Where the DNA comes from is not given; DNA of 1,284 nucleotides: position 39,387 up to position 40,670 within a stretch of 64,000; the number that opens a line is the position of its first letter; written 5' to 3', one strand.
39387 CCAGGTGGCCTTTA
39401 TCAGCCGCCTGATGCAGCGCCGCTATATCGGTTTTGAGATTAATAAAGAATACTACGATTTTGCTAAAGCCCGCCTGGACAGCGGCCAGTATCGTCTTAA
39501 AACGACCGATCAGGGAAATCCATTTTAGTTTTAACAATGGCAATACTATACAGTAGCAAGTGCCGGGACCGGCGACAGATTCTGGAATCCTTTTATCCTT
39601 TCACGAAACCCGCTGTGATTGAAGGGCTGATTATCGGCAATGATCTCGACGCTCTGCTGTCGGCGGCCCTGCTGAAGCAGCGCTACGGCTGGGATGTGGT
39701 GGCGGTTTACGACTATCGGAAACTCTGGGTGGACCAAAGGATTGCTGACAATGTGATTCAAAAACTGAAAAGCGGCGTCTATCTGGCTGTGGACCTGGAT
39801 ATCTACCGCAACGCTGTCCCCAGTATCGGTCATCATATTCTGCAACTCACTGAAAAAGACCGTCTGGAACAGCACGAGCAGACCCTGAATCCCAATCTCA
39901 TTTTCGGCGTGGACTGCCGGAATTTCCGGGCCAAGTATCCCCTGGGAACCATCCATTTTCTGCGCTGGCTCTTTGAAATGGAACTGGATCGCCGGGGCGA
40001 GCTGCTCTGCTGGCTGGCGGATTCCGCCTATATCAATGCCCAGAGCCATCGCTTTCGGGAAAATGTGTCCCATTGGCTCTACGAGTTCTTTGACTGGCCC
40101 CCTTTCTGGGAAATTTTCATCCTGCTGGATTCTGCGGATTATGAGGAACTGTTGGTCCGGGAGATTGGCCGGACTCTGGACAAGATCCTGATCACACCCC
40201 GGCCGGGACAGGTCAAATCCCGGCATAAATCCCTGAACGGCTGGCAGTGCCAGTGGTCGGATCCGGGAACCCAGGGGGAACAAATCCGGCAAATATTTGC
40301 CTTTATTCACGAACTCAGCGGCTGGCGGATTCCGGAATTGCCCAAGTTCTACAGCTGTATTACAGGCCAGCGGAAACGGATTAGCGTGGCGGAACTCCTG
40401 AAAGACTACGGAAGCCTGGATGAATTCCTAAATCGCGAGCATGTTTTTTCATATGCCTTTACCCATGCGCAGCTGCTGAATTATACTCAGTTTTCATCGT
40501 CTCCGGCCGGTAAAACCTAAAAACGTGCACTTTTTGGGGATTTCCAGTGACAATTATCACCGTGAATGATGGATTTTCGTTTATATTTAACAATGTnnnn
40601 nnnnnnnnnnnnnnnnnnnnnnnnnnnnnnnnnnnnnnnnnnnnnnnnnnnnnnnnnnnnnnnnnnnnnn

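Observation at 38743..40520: Beta-class DNA methyltransferase with an uncharacterised 327-aa downstream partner. Candidate novel Type II R-M pair or orphan MTase inside a polysaccharide locus.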

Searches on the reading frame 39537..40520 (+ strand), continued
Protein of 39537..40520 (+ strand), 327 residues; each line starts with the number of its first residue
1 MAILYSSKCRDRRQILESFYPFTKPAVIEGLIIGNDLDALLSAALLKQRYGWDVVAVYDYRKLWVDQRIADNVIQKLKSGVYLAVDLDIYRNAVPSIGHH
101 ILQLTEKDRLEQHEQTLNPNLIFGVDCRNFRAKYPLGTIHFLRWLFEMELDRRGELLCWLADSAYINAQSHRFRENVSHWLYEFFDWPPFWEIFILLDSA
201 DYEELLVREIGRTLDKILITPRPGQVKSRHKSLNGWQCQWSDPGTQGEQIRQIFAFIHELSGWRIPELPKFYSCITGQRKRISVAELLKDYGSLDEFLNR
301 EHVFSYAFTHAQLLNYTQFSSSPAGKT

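Call 57: search_protein_families(library=pfam, alignment_id=A2, max_evalue=0.00001)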
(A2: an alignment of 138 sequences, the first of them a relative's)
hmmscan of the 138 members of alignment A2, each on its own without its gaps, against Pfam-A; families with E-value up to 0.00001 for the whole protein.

A. member 1, L010:525-1181:+ (219 aa): 1 family
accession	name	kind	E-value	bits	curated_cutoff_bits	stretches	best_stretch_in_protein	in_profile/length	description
PF19841.4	GldN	-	1.3e-06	28.7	23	1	79-217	22-145/228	Gliding motility associated protein GldN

B. families by the number of members that match (of 138 scanned): 213 families (the first 25 are shown)
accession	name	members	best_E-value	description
PF01344.31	Kelch_1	3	8.4e-42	Kelch motif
PF00535.33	Glycos_transf_2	3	5.2e-32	Glycosyl transferase family 2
PF24681.1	Kelch_KLHDC2_KLHL20_DRC7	3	3e-22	KLHDC2/KLHL20/DRC7 Kelch-repeats domain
PF13964.12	Kelch_6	3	7.3e-22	Kelch motif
PF07646.21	Kelch_2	3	4.8e-20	Kelch motif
PF13641.12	Glyco_tranf_2_3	3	1.3e-18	Glycosyltransferase like family 2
PF00196.25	GerE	3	5.5e-18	Bacterial regulatory proteins, luxR family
PF13418.12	Kelch_4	3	1.3e-16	Galactose oxidase, central domain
PF25210.1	Kelch_FKB95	3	4.1e-15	FKB95, Kelch-repeats domain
PF13415.12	Kelch_3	3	3.3e-14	Galactose oxidase, central domain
PF24981.1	Beta-prop_ATRN-LZTR1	3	7.5e-12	Attractin/LZTR1 beta-propeller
PF24996.1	NANM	3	1.4e-09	N-acetylneuraminate epimerase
PF00155.27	Aminotran_1_2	2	9.7e-87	Aminotransferase class I and II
PF00248.27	Aldo_ket_red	2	9.6e-85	Aldo/keto reductase family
PF00378.25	ECH_1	2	1.3e-61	Enoyl-CoA hydratase/isomerase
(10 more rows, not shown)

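Call 58: search_protein_families(library=padloc, alignment_id=A2, max_evalue=1e-8)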
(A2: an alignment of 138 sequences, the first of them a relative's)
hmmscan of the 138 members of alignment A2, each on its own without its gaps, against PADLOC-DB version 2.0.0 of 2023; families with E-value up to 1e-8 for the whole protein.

A. member 1, L010:525-1181:+ (219 aa): 0 families

B. families by the number of members that match (of 138 scanned): 48 families (the first 25 are shown)
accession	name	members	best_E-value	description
PDLC04134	mad2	3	1.7e-19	mads_2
PDLC04061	PD-T4-6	2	1.3e-98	-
PDLC04053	PD-T4-6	2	5.1e-98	-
PDLC04042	PD-T4-6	2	2.5e-97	-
PDLC04043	PD-T4-6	2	3.2e-95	-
PDLC04054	PD-T4-6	2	7e-93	-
PDLC04039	PD-T4-6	2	4e-92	-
PDLC04057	PD-T4-6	2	2e-91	-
PDLC04060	PD-T4-6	2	5.4e-91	-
PDLC04041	PD-T4-6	2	1.7e-82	-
PDLC04047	PD-T4-6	2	1.2e-81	-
PDLC04052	PD-T4-6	2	8.2e-80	-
PDLC04048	PD-T4-6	2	4.7e-76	-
PDLC04040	PD-T4-6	2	3.2e-74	-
PDLC04138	mad6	2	1.5e-69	mads_6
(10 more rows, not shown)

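Call 78: search_dna_similar(query=window:39537-40517:+, collection=plasmids, mode=protein, max_evalue=0.001, max_rows=10)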
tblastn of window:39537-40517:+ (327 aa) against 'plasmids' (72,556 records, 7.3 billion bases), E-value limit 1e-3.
No match.

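Call 79: search_dna_similar(query=window:39537-40517:+, collection=phages, mode=protein, max_evalue=0.001, max_rows=10)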
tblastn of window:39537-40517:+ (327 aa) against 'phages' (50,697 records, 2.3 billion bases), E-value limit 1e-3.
No match.

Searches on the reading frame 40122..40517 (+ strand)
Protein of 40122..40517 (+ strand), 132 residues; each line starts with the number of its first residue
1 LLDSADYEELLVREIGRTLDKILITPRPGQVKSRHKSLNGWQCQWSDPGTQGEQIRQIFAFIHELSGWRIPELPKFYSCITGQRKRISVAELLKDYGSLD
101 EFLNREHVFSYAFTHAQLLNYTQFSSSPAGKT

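Call 76: predict_structure(alignment_id=A3)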
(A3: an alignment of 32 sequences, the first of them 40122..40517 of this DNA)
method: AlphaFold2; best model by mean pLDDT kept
length: 132 residues; sequences in the alignment: 32
mean_pLDDT: 88.3   pTM: 0.66
mean pLDDT of the five models: 88.3, 88.0, 87.4, 87.2, 86.5
residues with pLDDT >= 90: 83; 70-90: 37; 50-70: 9; < 50: 3
segments of 3 or more residues with pLDDT < 50: 130-132
pLDDT, mean of each block of 10 residues (from residue 1): 85 93 76 86 85 93 96 88 95 98 95 95 72 39
secondary structure, 60 per line:
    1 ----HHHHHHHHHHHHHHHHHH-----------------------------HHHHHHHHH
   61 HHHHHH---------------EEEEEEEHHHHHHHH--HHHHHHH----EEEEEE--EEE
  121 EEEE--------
elements in order: H5-22 H52-66 E82-88 H89-96 H99-105 E110-115 E118-124
